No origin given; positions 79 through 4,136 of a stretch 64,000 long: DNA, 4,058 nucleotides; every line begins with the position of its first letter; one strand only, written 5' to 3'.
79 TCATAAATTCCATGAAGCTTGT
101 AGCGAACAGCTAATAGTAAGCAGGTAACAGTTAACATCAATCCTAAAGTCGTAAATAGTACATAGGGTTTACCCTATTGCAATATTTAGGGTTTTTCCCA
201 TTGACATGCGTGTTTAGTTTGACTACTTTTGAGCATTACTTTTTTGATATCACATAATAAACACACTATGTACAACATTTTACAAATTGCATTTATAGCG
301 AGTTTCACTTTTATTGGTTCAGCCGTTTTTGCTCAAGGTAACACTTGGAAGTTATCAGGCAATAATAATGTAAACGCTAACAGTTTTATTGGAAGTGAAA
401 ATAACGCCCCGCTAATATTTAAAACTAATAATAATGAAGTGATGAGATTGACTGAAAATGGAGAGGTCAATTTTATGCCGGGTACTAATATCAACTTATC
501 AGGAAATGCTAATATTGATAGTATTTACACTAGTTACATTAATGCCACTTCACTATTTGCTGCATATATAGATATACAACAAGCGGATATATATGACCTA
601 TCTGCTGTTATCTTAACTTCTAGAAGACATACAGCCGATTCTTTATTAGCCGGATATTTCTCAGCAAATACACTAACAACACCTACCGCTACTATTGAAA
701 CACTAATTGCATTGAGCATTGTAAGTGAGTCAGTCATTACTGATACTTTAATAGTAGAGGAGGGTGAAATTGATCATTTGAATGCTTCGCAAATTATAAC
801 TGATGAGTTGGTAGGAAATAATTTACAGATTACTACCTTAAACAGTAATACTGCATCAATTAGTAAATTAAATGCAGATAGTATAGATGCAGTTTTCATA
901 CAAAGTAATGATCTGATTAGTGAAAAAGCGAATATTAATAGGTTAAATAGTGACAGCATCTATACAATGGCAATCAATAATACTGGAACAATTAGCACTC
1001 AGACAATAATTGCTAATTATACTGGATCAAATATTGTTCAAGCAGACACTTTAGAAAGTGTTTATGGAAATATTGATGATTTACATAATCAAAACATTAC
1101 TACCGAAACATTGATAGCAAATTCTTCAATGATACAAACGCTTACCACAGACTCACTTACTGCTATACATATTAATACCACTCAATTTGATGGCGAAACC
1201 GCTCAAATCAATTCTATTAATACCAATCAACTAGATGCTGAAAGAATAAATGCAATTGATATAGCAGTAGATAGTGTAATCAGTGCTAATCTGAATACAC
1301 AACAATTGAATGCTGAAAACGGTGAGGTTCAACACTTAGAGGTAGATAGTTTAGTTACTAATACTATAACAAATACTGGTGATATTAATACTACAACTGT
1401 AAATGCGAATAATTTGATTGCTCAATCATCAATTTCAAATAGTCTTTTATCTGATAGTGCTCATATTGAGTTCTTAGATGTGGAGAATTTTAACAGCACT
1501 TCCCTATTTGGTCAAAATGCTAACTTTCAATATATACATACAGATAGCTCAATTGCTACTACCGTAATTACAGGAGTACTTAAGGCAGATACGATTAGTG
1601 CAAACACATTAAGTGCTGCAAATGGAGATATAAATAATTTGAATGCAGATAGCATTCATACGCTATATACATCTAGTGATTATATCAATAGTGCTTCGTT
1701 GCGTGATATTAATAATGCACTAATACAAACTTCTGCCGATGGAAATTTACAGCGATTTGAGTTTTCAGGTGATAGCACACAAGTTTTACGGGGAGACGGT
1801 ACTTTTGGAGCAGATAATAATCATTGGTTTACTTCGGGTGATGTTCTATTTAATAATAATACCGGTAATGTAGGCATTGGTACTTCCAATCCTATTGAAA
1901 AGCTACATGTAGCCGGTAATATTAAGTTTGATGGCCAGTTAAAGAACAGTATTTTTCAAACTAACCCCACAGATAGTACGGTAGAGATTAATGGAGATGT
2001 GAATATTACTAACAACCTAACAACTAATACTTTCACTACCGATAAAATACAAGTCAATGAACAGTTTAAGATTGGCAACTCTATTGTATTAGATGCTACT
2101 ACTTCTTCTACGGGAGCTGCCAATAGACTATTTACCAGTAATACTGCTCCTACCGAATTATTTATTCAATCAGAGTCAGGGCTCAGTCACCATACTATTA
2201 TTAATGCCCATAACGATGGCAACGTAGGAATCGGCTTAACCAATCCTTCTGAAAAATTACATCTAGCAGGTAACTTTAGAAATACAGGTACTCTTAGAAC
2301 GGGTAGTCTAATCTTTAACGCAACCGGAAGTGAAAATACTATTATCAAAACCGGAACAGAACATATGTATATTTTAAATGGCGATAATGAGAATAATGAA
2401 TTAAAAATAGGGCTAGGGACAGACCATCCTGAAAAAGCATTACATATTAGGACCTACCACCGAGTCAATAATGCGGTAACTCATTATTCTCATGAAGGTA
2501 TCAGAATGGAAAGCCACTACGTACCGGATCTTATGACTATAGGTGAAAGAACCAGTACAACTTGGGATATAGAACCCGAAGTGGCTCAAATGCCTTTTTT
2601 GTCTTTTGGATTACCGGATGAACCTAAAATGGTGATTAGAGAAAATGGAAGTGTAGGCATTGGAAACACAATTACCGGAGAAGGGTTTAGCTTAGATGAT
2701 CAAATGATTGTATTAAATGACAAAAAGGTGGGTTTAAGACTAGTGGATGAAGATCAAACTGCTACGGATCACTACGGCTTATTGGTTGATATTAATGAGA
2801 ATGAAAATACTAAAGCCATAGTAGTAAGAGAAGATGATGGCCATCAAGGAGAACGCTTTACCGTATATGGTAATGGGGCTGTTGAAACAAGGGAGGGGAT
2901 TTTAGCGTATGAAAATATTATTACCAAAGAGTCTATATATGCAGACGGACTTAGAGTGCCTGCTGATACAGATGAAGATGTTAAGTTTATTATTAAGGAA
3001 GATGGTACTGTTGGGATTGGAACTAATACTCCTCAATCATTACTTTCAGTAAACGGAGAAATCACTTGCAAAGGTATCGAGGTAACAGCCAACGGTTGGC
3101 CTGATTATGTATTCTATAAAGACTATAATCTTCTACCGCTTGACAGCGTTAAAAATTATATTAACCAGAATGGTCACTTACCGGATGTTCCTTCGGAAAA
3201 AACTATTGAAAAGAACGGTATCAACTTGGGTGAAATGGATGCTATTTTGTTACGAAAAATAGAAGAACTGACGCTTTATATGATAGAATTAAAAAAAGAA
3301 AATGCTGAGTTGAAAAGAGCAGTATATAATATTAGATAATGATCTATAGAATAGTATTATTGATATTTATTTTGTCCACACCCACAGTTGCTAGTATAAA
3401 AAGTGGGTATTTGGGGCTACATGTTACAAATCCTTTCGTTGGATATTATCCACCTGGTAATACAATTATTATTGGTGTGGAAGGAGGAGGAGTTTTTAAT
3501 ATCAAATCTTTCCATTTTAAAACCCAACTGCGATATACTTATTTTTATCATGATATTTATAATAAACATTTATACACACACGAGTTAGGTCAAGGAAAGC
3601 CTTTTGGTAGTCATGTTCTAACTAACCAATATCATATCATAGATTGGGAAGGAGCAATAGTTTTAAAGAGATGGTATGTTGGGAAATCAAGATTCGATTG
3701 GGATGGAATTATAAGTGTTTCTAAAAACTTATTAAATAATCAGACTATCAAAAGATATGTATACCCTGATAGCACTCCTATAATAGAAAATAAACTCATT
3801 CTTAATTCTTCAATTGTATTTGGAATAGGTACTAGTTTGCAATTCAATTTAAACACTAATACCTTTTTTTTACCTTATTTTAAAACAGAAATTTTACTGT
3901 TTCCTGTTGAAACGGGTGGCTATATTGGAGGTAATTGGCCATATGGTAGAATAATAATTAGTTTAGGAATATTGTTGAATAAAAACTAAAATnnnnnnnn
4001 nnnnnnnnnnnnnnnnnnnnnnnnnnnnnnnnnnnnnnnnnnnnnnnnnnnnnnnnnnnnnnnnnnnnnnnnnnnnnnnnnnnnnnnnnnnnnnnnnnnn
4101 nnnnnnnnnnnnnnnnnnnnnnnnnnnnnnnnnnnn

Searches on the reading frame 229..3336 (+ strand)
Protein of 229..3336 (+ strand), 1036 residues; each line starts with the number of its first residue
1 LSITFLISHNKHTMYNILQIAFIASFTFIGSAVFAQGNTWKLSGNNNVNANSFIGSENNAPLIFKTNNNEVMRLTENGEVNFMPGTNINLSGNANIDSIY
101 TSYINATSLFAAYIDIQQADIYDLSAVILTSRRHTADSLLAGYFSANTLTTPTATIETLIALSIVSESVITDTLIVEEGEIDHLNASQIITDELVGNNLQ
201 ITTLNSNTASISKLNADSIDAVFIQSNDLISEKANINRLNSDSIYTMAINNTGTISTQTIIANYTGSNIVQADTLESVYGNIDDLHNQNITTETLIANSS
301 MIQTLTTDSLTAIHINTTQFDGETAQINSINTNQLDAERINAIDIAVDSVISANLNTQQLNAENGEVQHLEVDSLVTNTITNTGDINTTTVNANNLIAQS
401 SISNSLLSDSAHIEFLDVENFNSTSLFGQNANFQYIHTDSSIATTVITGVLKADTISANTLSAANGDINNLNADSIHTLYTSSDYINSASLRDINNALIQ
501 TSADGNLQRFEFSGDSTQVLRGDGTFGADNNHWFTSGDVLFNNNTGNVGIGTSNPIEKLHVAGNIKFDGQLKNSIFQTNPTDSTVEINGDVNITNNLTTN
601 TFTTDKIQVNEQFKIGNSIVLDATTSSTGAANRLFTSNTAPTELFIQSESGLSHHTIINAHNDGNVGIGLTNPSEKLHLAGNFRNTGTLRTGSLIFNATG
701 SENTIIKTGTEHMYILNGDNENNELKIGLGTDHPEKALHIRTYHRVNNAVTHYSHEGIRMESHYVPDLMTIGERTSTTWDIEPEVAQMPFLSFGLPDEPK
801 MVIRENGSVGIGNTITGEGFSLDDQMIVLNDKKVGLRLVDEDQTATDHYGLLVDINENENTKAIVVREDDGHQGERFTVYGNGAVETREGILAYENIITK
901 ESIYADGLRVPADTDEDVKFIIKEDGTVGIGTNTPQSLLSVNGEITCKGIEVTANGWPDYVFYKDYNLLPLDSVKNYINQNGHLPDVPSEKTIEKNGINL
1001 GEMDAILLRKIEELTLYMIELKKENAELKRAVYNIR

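Call 3: search_protein_families(library=pfam, proteins=[window:229-3336:+], max_evalue=1)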
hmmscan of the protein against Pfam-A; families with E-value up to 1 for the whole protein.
window:229-3336:+ (1036 aa): 0 families

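Call 4: search_protein_families(library=ncbifam, proteins=[window:229-3336:+], max_evalue=1)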
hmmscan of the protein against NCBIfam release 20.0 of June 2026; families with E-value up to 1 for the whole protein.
window:229-3336:+ (1036 aa): 0 families

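Call 78: search_protein_families(library=phrogs, proteins=[window:268-3336:+], max_evalue=0.01)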
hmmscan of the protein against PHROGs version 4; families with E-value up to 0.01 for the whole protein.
window:268-3336:+ (1023 aa): 2 families
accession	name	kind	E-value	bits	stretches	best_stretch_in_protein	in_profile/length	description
phrog_9942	-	tail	7.6e-07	28.5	2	532-688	277-421/1178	tail fiber protein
phrog_3269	-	tail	1.2e-05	25.2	2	902-939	17-52/689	tail protein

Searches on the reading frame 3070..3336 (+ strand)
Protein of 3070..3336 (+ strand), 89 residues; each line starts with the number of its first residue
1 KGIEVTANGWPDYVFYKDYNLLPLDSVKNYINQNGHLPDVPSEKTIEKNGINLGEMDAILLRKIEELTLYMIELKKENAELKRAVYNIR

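Call 39: find_related_loci(query=A4, collection=metagenome_contigs, flank=5000)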
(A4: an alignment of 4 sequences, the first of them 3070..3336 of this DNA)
Query A4 (89 aa) in metagenome_contigs; peptide patterns used: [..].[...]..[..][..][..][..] (x = any residue, [..] = any of these).
438 stretches matched a pattern; 196 encode a relative of the query (tblastn E <= 1e-3); the best 80 are kept; 80 distinct loci.
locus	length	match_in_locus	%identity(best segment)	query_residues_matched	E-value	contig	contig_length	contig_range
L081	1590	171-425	65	1-85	1e-34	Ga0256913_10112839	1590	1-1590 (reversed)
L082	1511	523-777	65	1-85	8e-35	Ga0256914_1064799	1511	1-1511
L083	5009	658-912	65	1-85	1e-33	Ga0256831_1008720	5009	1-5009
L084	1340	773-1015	67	5-85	5e-34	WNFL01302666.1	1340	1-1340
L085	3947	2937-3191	62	1-85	5e-33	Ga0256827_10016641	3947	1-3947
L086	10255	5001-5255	61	1-85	1e-32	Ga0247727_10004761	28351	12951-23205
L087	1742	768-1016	64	3-85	6e-32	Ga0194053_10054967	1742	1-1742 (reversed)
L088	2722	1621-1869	64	1-83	2e-31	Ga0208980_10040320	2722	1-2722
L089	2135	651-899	60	3-85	5e-31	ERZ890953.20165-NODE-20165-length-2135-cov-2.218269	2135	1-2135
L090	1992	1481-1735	61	1-85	5e-31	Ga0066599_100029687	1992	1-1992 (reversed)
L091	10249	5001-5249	61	3-85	2e-30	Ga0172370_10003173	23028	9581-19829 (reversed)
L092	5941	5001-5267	55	1-89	2e-30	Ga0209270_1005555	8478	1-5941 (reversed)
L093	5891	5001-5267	55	1-89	2e-30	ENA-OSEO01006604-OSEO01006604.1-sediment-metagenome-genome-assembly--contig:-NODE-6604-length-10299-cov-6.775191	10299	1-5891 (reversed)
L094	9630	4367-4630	60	1-88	2e-30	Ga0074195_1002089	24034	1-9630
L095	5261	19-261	62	9-89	9e-30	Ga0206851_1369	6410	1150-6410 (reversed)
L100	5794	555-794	58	6-85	6e-29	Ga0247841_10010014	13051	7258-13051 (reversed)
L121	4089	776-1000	59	3-77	1e-27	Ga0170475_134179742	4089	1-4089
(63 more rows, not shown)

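Call 77: find_related_loci(query=A4, collection=viral_contigs, flank=4000)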
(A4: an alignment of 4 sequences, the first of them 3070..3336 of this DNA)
Query A4 (89 aa) in viral_contigs; peptide patterns used: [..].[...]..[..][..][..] (x = any residue, [..] = any of these).
134 stretches matched a pattern, but none encodes a relative of the query by tblastn (E <= 1e-3).

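Call 85: search_protein_families(library=pfam, proteins=[L100:938-1621:+, L100:1631-4090:+, L121:3479-4087:-], max_evalue=0.1)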
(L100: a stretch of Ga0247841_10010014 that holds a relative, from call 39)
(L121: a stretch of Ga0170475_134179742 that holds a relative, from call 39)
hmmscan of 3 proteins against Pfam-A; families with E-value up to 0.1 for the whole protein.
L100:938-1621:+ (228 aa): 2 families
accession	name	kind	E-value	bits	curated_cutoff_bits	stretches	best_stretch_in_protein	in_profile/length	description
PF07534.22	TLD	-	0.036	14.4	24.5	1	104-186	81-142/170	TLDc domain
PF04805.17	Pox_E10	-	0.057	13.7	27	0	10-34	43-66/70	E10-like protein conserved region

L100:1631-4090:+ (820 aa): 5 families
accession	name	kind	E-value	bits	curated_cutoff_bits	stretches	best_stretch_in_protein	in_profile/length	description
PF18962.6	Por_Secre_tail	-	8.9e-11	42.4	27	1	746-812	1-68/75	Secretion system C-terminal sorting domain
PF00561.26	Abhydrolase_1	-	6.9e-07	29.6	25.8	1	315-488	18-177/245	alpha/beta hydrolase fold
PF07819.20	PGAP1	-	1.5e-06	28.6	24.3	1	337-419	61-149/233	PGAP1-like alpha/beta domain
PF05057.20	DUF676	-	0.011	15.6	20.3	1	365-411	81-134/217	Putative serine esterase (DUF676)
PF12146.15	Hydrolase_4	-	0.028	14.1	27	1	349-390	63-105/239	Serine aminopeptidase, S33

L121:3479-4087:- (202 aa): 0 families

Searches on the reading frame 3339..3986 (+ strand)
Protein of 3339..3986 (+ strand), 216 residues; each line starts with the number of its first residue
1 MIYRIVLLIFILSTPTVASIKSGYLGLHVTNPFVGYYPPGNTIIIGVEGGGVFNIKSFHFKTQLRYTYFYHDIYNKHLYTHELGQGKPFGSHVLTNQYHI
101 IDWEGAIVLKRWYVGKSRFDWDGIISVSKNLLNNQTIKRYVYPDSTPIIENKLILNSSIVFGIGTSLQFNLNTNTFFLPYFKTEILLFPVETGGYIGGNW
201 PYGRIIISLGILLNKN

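Call 3: search_protein_families(library=pfam, proteins=[window:3339-3986:+], max_evalue=1)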
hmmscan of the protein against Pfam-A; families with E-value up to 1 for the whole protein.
window:3339-3986:+ (216 aa): 0 families

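Call 4: search_protein_families(library=ncbifam, proteins=[window:3339-3986:+], max_evalue=1)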
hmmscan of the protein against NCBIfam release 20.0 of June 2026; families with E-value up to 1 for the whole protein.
window:3339-3986:+ (216 aa): 0 families

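Call 11: list_cluster_members(proteins=[P0001, window:3339-3986:+, window:5875-6573:+, window:6589-8187:+, window:8471-9049:+, window:9185-9775:+, window:10063-10602:+, window:10724-11233:+, window:11284-11844:+, window:229-3336:+])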
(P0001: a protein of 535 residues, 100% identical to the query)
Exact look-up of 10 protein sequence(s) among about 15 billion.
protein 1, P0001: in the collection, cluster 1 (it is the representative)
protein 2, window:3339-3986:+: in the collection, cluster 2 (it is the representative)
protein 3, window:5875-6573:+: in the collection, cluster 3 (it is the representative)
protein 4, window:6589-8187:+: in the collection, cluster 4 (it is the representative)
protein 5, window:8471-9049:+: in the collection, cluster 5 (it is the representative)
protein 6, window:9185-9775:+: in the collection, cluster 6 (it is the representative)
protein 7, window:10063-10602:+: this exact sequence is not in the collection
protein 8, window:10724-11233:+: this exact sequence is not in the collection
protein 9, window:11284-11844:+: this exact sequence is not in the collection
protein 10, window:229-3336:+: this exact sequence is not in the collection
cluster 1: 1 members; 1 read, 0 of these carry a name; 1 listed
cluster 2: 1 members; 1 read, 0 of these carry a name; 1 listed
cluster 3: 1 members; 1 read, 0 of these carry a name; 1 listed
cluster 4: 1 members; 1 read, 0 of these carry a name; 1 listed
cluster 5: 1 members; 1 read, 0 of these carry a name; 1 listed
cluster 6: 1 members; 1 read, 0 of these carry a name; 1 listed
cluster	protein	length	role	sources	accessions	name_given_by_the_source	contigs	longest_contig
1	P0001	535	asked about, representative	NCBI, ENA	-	-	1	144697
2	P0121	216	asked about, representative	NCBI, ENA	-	-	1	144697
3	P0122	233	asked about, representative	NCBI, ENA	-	-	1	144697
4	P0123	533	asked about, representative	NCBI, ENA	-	-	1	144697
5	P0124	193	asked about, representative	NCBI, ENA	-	-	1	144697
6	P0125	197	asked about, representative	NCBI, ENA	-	-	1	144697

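Call 33: search_protein_representatives(protein=window:3339-3986:+)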
Query: 216 residues. Proteins with E-value up to 0.001 (for the whole library): 2; up to 1e-10: 1; up to 1e-30: 1. The best 2 are listed.
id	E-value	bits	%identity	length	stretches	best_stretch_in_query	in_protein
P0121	1.7e-141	485.7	100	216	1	1-216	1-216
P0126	3.3e-04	36.6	32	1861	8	93-136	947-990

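Call 46: search_solved_structures(query=window:3339-3986:+, max_evalue=10)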
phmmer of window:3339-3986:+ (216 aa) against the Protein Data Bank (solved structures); distinct sequences matched with E-value up to 10: 0.

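Call 78: search_protein_families(library=phrogs, proteins=[window:3339-3986:+], max_evalue=0.01)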
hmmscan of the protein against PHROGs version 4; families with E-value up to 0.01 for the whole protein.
window:3339-3986:+ (216 aa): 0 families
